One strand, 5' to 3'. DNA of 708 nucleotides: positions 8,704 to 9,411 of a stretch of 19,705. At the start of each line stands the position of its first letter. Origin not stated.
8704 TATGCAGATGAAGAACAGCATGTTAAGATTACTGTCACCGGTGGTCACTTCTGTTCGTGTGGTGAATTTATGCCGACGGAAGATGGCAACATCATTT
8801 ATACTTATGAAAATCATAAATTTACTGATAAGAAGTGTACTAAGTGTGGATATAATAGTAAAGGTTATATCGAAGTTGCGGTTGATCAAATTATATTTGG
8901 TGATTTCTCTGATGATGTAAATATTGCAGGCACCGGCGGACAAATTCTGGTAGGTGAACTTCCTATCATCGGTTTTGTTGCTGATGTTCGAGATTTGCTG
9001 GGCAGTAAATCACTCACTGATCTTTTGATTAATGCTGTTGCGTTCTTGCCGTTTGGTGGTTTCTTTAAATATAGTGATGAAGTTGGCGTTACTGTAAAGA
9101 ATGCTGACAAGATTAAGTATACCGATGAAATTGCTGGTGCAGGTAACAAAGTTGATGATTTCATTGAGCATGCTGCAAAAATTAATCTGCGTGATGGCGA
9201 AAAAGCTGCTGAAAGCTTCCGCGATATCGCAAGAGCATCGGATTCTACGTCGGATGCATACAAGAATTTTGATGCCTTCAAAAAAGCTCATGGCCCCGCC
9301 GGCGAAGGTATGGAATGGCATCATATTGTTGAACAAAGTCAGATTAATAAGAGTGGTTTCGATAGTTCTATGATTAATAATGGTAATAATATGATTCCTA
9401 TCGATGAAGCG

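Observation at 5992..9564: Secreted giant Cys/His-rich repeat protein ending in a PT-TG-like segment and WHH-type HNH/EndoVII nuclease-like domain: polymorphic-toxin architecture without a partner immunity gene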

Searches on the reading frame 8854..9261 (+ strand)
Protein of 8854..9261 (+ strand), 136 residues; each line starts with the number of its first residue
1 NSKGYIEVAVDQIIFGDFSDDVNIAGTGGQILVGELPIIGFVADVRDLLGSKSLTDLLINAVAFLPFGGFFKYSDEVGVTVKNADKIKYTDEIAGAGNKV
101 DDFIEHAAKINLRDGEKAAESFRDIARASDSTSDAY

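Call 82: search_protein_families(library=pfam, proteins=[window:8854-9261:+], max_evalue=10)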
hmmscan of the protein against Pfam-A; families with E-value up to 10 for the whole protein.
window:8854-9261:+ (136 aa): 0 families
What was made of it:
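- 8854..9243 (+): Pre-toxin linker (aa 955-1084) with two moderately hydrophobic segments: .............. and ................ No Pfam PT-TG match (call 82).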
